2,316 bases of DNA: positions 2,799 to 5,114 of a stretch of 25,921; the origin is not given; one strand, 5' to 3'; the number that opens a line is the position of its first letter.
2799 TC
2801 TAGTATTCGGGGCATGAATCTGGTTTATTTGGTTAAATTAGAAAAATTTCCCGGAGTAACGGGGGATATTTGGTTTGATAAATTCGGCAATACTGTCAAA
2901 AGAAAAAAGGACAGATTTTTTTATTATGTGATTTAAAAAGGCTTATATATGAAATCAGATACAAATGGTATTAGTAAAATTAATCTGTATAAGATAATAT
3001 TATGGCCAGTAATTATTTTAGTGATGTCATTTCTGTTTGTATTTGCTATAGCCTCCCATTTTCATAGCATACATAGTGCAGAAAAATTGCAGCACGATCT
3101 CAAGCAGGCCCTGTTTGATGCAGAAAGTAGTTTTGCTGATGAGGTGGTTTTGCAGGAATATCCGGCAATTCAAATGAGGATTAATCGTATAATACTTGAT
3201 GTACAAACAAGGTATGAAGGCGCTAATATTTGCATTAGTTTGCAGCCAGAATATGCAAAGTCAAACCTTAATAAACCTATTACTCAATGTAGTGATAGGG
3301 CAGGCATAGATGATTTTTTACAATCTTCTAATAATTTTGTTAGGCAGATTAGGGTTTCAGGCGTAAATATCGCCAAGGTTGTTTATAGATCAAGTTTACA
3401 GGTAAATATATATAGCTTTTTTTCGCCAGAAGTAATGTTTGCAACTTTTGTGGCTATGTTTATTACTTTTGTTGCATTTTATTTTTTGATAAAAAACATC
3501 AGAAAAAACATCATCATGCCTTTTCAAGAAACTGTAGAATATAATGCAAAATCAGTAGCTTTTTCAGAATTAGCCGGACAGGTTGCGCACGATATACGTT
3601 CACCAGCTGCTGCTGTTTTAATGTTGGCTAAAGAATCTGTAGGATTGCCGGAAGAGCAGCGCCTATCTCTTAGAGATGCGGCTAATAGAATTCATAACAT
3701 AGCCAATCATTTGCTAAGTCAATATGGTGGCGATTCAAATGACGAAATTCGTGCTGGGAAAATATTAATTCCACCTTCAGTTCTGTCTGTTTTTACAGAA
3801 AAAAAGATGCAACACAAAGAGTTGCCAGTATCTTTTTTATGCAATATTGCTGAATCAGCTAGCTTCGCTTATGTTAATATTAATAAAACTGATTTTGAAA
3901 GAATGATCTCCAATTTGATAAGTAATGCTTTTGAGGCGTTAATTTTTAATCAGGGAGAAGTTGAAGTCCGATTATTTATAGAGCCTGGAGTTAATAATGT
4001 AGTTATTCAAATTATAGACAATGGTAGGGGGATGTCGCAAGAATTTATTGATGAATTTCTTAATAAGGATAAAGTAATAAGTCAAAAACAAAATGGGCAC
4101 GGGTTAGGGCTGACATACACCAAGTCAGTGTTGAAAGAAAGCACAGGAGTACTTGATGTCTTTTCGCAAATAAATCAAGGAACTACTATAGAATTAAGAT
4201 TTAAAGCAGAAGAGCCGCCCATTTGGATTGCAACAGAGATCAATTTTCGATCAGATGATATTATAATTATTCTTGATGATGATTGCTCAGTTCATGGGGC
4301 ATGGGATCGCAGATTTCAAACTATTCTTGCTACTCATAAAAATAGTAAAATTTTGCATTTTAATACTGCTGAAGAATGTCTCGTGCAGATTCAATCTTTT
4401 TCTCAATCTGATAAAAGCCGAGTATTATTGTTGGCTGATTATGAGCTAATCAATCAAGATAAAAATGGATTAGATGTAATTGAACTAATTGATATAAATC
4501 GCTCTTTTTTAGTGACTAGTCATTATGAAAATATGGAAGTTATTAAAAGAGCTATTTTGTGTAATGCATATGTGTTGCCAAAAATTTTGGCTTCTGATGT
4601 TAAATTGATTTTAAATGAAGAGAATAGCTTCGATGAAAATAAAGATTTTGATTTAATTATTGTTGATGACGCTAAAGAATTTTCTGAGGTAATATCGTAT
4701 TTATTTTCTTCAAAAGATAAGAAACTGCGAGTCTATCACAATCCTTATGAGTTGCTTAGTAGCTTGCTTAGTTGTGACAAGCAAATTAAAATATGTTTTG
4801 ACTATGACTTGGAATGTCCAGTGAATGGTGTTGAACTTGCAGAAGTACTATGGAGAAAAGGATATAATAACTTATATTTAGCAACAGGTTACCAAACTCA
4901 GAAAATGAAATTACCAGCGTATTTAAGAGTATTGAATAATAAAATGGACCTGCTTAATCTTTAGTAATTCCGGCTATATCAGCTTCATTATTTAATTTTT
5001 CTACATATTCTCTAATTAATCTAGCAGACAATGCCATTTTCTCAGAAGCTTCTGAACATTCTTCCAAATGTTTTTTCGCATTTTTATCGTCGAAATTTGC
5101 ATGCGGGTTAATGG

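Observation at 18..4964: Candidate signal synthesis plus sensing operon beside the ICE control switch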

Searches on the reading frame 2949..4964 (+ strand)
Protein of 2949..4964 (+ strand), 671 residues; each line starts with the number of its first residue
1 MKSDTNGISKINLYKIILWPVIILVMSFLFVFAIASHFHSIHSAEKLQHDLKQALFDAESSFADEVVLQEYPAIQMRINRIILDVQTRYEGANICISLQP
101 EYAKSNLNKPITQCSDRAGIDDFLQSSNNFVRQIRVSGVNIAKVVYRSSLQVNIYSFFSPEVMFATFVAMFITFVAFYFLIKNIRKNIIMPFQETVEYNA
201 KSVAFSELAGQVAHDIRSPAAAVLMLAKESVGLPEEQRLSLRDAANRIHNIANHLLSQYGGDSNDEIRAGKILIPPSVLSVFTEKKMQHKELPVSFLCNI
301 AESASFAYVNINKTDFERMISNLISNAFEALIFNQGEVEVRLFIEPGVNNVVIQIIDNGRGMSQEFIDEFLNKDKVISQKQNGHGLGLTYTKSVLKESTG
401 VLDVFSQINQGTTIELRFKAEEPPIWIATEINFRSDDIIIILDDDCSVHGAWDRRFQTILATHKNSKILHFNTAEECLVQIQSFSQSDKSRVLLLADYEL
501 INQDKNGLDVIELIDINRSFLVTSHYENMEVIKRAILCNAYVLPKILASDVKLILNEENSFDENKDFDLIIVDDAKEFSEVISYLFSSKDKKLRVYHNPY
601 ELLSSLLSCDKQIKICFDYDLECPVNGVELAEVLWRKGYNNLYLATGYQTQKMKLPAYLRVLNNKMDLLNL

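Call 3: search_protein_families(library=pfam, proteins=[window:2949-4964:+], max_evalue=0.01)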
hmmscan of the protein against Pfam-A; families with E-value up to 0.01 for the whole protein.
window:2949-4964:+ (671 aa): 4 families
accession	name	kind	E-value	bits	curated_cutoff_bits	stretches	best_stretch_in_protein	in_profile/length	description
PF02518.31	HATPase_c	-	5.7e-16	59.4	26.4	1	314-421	4-110/111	Histidine kinase-, DNA gyrase B-, and HSP90-like ATPase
PF14501.12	HATPase_c_5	-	2.9e-06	27.5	22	1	311-404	1-88/102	GHKL domain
PF20274.4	cREC_REC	-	0.00012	23.1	27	0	570-639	3-62/88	Cyclic-phosphate processing Receiver domain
PF00535.33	Glycos_transf_2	-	0.0052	17.2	23.3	0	563-601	24-63/168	Glycosyl transferase family 2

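Call 4: search_protein_families(library=ncbifam, proteins=[window:2949-4964:+], max_evalue=0.01)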
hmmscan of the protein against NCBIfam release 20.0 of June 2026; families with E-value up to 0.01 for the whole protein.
window:2949-4964:+ (671 aa): 55 families (the best 25 are shown)
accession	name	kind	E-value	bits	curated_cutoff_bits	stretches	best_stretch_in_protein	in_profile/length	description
NF008468.0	PRK11360.1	equivalog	6.7e-17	61.1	646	1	200-422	391-610/616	two-component system sensor histidine kinase AtoS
TIGR02916.1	PEP_his_kin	equivalog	5.2e-16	58.4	300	1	307-416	571-676/679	XrtA/PEP-CTERM system histidine kinase PrsK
NF047874.1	MASE3_PAS_HK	subfamily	6.1e-14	51.7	560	1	289-421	497-626/655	MASE3 domain-containing sensor histidine kinase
NF046044.1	PnpS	equivalog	2.3e-13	49.9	400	1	243-418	215-389/390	two-component system histidine kinase PnpS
NF007688.0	PRK10364.1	equivalog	1.4e-12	47.1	479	2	309-417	345-448/460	two-component system sensor histidine kinase ZraS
NF033092.0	HK_WalK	equivalog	2.2e-12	46.4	725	1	282-416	457-590/594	cell wall metabolism sensor histidine kinase WalK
TIGR02966.1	phoR_proteo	equivalog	2.4e-12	46.5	334.2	1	240-418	156-333/333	phosphate regulon sensor histidine kinase PhoR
NF008298.1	PRK11086.1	subfamily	1.7e-11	43.3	520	1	318-417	426-522/529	DcuS/MalK family sensor histidine kinase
NF010076.0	PRK13557.1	subfamily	3.8e-11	42.1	631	1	346-424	321-398/540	histidine kinase famiy protein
NF041832.1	near_NosP_CTERM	subfamily_domain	4.9e-11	42.3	400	1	307-519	112-325/370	NahK/ErcS family hybrid sensor histidine kinase/response regulator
NF041735.1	hist_kin_RppB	equivalog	6.2e-11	41.7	400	1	292-417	311-436/438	two-component system sensor histidine kinase RppB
NF047794.1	HisKinPtgB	equivalog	7.6e-11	41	1000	1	212-420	449-655/656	two-component system sensor histidine kinase PgtB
NF045903.1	CuHisKinLciSLeg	equivalog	1.7e-10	40.9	700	1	307-417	243-355/357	copper-responsive two-component system sensor histidine kinase LciS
NF053867.1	SprKinKinDBac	equivalog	2.1e-10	39.7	775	1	205-418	286-495/500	sporulation kinase KinD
NF007898.0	PRK10604.1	equivalog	1.8e-09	37.3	478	1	208-419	215-422/433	two-component system sensor histidine kinase RstB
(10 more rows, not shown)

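Call 6: search_protein_families(library=padloc, proteins=[window:2949-4964:+], max_evalue=0.01)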
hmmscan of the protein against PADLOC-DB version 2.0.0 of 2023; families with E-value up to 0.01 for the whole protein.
window:2949-4964:+ (671 aa): 0 families

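Call 22: find_homologous_proteins(query=window:2949-4964:+)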
Query window:2949-4964:+ (671 aa): 316 proteins with E <= 0.001 among 8000 candidates; the best 120 are listed.
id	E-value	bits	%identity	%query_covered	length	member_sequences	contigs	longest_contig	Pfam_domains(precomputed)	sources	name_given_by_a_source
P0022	0.0e+0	1480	100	100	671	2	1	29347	PF02518.32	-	-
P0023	2.3e-149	517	52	73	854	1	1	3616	PF02518.32,PF14501.13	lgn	-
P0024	1.1e-144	502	43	54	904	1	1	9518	PF13426.14,PF13581.13,PF08448.17,PF02518.32,PF00989.32,PF13589.13,PF14501.13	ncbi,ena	-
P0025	8.7e-143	495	47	73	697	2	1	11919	PF02518.32,PF14501.13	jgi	-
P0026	2.1e-136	474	47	73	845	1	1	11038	PF02518.32,PF14501.13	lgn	-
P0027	1.8e-131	458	44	72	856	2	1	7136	PF02518.32,PF00512.32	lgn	-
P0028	2.4e-131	458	44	74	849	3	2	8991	PF02518.32,PF14501.13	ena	-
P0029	4.3e-130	454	46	70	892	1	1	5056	PF02518.32,PF14501.13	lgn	-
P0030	3.9e-117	411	42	73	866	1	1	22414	PF02518.32,PF13589.13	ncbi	-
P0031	5.0e-117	410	42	73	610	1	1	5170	PF13426.14,PF08448.17,PF02518.32,PF00512.32,PF00989.32,PF13589.13,PF14501.13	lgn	-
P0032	2.9e-116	408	43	71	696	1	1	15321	PF02518.32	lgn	-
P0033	4.1e-114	401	43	73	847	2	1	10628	PF02518.32,PF14501.13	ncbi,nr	ncbi:MAG: GHKL domain-containing protein [Legionellales bacterium]|nr:GHKL domain-containing protein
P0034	1.1e-112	396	43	72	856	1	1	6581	PF02518.32,PF14501.13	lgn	-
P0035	8.5e-112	393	43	73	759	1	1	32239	PF02518.32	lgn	-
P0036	2.1e-111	392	42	69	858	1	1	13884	PF02518.32,PF14501.13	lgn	-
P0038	3.0e-110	388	43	73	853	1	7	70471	PF20274.5,PF02518.32,PF14501.13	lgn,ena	-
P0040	4.1e-108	381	42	73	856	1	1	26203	PF02518.32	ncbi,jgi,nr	ncbi:MAG: kinD [Gammaproteobacteria bacterium]|jgi:signal transduction histidine kinase|nr:kinD [Gam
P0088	3.0e-86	309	37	68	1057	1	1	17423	PF13535.12,PF08448.17,PF02518.32,PF07478.19,PF14501.13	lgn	-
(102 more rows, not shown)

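Call 29: find_encoding_contigs(protein=P0025, flank=8000, max_places=2)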
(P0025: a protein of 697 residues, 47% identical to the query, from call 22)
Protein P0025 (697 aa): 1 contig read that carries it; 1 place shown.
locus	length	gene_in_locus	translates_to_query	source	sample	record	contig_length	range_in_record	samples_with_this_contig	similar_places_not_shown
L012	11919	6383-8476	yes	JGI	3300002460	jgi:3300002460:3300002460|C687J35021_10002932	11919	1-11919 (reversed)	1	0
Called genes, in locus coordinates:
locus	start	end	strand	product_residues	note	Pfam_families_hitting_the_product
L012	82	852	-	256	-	PF01061:ABC2_membrane, PF12698:ABC2_membrane_3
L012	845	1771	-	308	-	PF00005:ABC_tran, PF13304:AAA_21 (weak)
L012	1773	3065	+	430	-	PF00083:Sugar_tr, PF07690:MFS_1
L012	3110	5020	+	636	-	-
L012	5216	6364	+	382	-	-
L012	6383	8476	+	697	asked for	PF02518:HATPase_c, PF14501:HATPase_c_5 (weak)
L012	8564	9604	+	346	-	PF00248:Aldo_ket_red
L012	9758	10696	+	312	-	PF02574:S-methyl_trans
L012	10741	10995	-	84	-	-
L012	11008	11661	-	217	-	PF12844:HTH_19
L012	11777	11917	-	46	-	?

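Call 30: find_encoding_contigs(protein=P0038, flank=8000, max_places=2)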
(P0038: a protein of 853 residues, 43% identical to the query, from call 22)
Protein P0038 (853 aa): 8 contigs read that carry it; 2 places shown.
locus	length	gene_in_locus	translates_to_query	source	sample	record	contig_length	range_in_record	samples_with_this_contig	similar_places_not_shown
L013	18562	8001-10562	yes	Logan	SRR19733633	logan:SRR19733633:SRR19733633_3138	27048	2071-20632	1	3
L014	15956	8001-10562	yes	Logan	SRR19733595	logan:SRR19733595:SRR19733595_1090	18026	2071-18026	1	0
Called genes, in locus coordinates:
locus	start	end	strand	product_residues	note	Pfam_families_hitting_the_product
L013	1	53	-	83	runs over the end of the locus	PF05598:DUF772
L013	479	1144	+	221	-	PF00702:Hydrolase (weak), PF12710:HAD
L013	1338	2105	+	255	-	PF03756:AfsA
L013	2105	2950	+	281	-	-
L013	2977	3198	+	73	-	PF01361:Tautomerase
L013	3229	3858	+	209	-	-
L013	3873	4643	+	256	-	PF00106:adh_short, PF08659:KR, PF23441:SDR (weak), PF13561:adh_short_C2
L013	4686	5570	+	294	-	PF00892:EamA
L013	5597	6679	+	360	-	PF00248:Aldo_ket_red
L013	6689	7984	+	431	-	PF00890:FAD_binding_2 (weak), PF01266:DAO (weak), PF01593:Amino_oxidase, PF03486:HI0933_like (faint), PF07992:Pyr_redox_2 (faint), PF12831:FAD_oxidored (weak), PF13450:NAD_binding_8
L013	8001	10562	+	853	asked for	PF02518:HATPase_c, PF14501:HATPase_c_5 (weak), PF20274:cREC_REC (faint)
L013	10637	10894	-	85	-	-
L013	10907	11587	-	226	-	PF12844:HTH_19 (faint)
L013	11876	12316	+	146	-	PF04982:TM_HPP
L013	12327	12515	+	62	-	PF10276:zf-CHCC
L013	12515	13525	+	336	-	PF01075:Glyco_transf_9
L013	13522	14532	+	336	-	PF01075:Glyco_transf_9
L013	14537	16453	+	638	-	PF13439:Glyco_transf_4 (weak), PF20706:GT4-conflict (weak), PF00534:Glycos_transf_1, PF13692:Glyco_trans_1_4, PF06293:Kdo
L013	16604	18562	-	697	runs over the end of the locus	-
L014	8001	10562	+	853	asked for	PF02518:HATPase_c, PF14501:HATPase_c_5 (weak), PF20274:cREC_REC (faint)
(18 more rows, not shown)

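Call 31: find_encoding_contigs(protein=P0088, flank=8000, max_places=2)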
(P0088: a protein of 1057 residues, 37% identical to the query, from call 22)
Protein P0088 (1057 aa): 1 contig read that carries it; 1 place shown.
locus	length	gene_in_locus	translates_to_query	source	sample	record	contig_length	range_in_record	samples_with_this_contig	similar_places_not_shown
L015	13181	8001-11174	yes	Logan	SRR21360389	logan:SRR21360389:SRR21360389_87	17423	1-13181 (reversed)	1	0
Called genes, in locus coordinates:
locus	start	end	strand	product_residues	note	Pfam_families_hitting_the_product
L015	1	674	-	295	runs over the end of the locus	PF16331:TolA_bind_tri, PF07719:TPR_2 (faint), PF13424:TPR_12 (faint), PF13428:TPR_14 (faint), PF13525:YfiO, PF13432:TPR_16 (weak), PF14559:TPR_19 (weak), PF13174:TPR_6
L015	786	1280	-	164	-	PF00691:OmpA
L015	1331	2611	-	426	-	PF04052:TolB_N, PF00930:DPPIV_N (faint), PF26550:Tricorn_2nd, PF07676:PD40, PF07676:PD40 (weak), PF26549:Tricorn_N, PF26550:Tricorn_2nd (weak), PF07676:PD40, +1 more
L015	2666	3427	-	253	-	PF06519:TolA, PF13103:TonB_2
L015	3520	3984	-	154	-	PF02472:ExbD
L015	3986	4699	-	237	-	PF01618:MotA_ExbB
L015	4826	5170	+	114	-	PF01329:Pterin_4a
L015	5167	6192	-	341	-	PF00072:Response_reg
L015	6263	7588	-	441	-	PF02518:HATPase_c, PF14501:HATPase_c_5 (weak)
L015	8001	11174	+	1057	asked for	PF14501:HATPase_c_5 (faint), PF07478:Dala_Dala_lig_C, PF13535:ATP-grasp_4, PF08448:PAS_4, PF02518:HATPase_c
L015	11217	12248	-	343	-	PF08238:Sel1 (faint)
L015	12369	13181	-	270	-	?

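Call 41: search_protein_families(library=pfam, proteins=[L013:2105-2950:+], max_evalue=0.01)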
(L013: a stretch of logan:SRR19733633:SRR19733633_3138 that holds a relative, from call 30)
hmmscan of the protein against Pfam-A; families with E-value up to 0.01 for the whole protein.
L013:2105-2950:+ (281 aa): 0 families

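Call 84: search_protein_families(library=pfam, proteins=[L013:3229-3858:+], max_evalue=0.01)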
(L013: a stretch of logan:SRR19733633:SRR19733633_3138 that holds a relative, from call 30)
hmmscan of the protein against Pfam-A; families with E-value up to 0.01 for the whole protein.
L013:3229-3858:+ (209 aa): 0 families

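Call 85: search_protein_families(library=ncbifam, proteins=[L013:1338-2105:+, L013:6689-7984:+], max_evalue=0.00001)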
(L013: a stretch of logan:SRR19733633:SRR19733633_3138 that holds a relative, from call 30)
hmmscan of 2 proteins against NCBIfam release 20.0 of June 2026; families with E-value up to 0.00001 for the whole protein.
L013:1338-2105:+ (255 aa): 0 families

L013:6689-7984:+ (431 aa): 17 families
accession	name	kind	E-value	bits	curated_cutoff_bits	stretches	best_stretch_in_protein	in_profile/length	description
TIGR03467.1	HpnE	equivalog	3e-16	59.8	283.05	1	5-46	1-42/430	hydroxysqualene dehydroxylase HpnE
NF005560.0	PRK07233.1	equivalog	1e-14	54.2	252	1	5-41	3-39/435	hypothetical protein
NF058655.1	CrtID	equivalog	3.7e-11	42.6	640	1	5-58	1-54/478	bifunctional phytoene desaturase/3,4-desaturase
TIGR02734.1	crtI_fam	subfamily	4e-11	42.3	238.1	1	5-58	1-54/504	phytoene desaturase family protein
NF053546.1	violacein_VioA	equivalog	1e-09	38.2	600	1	4-283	1-279/411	flavin-dependent violacein biosynthesis tryptophan-2 monooxygenase VioA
TIGR00031.1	UDP-GALP_mutase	equivalog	2.2e-09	36.8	303.75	1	3-46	2-45/378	UDP-galactopyranose mutase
TIGR00562.1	proto_IX_ox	equivalog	1.2e-08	33.9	97.85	1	4-55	4-57/470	protoporphyrinogen oxidase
NF008841.0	PRK11883.1-1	equivalog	1.3e-08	34.2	517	1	4-55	5-59/453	protoporphyrinogen oxidase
TIGR02731.1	phytoene_desat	equivalog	7.5e-08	31.5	569.4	0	5-46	2-43/453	15-cis-phytoene desaturase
NF053556.1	prodigi_MAP_PigB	equivalog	8.4e-08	31.1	850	1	3-46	155-198/659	prodigiosin MAP biosynthesis oxidoreductase PigB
NF045637.1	carotdesatCrtDProt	equivalog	8.6e-08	31.1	580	1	5-54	1-50/485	1-hydroxycarotenoid 3,4-desaturase CrtD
TIGR00275.1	TIGR00275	subfamily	1.1e-07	31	183.8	0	5-41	1-37/401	aminoacetone oxidase family FAD-binding enzyme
NF005547.0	PRK07208.1-3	equivalog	1.7e-06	27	380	0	5-54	7-56/465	hypothetical protein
NF053717.1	VnlPnlRedVprA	equivalog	2e-06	26.9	600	1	3-49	7-54/481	vinyl phenol reductase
TIGR01377.1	soxA_mon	subfamily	3.1e-06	26.2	479.65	0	3-33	1-31/381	amino oxidase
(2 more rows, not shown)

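Call 86: find_encoding_contigs(protein=P0040, flank=9000, max_places=2)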
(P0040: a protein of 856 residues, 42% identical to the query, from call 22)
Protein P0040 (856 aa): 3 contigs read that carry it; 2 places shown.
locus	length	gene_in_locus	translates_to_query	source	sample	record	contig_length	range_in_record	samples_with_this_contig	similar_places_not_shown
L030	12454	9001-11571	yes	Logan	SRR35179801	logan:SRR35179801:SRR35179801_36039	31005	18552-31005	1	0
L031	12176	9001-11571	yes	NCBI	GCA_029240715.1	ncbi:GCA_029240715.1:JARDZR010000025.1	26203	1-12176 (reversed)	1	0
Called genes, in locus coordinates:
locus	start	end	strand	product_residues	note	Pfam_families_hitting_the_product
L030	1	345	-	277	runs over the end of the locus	-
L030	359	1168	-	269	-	PF03756:AfsA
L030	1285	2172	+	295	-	PF00126:HTH_1, PF03466:LysR_substrate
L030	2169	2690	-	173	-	PF13302:Acetyltransf_3, PF13523:Acetyltransf_8, PF00583:Acetyltransf_1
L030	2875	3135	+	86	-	PF08281:Sigma70_r4_2 (weak), PF00196:GerE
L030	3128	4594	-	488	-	-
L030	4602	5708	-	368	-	PF01547:SBP_bac_1, PF13416:SBP_bac_8, PF13343:SBP_bac_6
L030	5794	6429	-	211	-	PF01381:HTH_3 (faint), PF13443:HTH_26, PF00717:Peptidase_S24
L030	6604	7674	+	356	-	-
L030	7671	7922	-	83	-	-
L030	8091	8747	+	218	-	-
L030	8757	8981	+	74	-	-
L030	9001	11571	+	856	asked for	PF02518:HATPase_c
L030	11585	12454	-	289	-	?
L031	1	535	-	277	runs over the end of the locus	-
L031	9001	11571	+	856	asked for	PF02518:HATPase_c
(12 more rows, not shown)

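Call 96: search_protein_families(library=pfam, proteins=[L030:8091-8747:+, L030:6604-7674:+, L030:3128-4594:-], max_evalue=0.01)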
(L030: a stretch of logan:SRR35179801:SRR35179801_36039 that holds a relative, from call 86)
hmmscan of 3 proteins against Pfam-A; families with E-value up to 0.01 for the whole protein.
L030:8091-8747:+ (218 aa): 3 families
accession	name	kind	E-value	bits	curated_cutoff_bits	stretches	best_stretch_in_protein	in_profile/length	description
PF00717.28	Peptidase_S24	-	7.6e-05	22.8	23.3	1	117-171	26-77/116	Peptidase S24-like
PF07022.19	Phage_CI_repr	-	0.00035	21.3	22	1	18-78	4-65/65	Bacteriophage CI repressor helix-turn-helix domain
PF01381.28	HTH_3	-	0.0037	17.7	23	1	22-69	6-54/55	Helix-turn-helix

L030:6604-7674:+ (356 aa): 0 families

L030:3128-4594:- (488 aa): 0 families
